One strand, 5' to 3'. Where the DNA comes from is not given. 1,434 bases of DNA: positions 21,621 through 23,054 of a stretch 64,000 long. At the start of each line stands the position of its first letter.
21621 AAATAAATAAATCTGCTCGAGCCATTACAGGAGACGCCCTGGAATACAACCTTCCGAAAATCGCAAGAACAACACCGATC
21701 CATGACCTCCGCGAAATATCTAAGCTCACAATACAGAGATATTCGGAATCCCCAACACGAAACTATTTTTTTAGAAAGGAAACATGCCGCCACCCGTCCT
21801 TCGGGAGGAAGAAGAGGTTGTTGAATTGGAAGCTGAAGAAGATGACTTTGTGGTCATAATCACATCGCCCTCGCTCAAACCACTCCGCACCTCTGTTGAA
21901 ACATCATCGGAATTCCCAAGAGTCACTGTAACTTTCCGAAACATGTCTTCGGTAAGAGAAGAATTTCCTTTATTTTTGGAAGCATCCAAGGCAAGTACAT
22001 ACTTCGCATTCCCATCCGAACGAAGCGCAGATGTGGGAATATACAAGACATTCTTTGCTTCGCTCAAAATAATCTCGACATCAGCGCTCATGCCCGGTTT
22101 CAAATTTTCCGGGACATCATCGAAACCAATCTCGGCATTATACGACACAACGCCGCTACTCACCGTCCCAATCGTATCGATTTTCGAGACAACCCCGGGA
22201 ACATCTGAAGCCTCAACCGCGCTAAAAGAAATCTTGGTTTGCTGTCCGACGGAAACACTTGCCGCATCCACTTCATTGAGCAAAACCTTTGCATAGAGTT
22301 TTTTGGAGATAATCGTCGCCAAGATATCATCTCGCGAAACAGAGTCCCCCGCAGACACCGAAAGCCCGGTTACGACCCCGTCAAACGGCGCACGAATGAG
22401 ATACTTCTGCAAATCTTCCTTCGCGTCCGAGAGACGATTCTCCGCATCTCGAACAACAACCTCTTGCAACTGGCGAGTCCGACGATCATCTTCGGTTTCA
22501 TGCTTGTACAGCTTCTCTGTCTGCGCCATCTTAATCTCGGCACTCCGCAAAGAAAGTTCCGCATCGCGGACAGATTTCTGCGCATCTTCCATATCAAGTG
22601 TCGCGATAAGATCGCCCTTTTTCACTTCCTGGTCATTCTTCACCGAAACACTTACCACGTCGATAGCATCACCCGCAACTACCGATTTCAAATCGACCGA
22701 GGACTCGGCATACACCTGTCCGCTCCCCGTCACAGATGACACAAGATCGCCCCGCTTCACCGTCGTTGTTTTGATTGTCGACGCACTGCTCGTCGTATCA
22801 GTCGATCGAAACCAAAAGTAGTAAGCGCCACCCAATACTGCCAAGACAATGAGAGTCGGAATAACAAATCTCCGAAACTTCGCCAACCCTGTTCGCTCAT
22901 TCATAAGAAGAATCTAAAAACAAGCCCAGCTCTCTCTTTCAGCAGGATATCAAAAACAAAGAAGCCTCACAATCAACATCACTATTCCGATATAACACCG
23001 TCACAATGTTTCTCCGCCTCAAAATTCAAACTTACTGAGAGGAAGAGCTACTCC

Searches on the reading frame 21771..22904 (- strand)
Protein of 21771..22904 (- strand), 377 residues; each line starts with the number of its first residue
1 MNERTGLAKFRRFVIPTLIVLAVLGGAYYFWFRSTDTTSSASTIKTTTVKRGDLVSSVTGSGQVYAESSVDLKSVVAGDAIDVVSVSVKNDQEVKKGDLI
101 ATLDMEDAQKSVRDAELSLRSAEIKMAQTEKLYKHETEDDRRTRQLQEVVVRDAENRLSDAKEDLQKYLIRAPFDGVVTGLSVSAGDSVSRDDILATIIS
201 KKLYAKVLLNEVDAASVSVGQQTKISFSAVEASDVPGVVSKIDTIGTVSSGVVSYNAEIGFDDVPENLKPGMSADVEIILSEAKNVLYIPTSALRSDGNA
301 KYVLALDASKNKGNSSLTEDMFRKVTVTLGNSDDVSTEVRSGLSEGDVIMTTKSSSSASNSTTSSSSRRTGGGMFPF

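Call 16: search_protein_families(library=pfam, proteins=[window:21771-22904:-], max_evalue=0.001)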
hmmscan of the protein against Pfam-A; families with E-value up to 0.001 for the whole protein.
window:21771-22904:- (377 aa): 5 families
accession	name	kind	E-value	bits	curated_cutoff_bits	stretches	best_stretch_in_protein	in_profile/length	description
PF13533.13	Biotin_lipoyl_2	-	1.3e-14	54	29.8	2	83-104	11-32/32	Biotin-lipoyl like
PF13437.12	HlyD_3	-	7.3e-14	52.8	22.2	1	170-271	2-106/106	HlyD family secretion protein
PF16576.10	HlyD_D23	-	3.9e-13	49.6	30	1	83-274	30-214/214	Barrel-sandwich domain of CusB or HlyD membrane-fusion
PF00364.28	Biotin_lipoyl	-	7.5e-07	29.3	22.1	0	170-198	45-73/73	Biotin-requiring enzyme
PF12700.13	HlyD_2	-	2.2e-06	27.1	25.1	1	17-147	15-145/416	HlyD family secretion protein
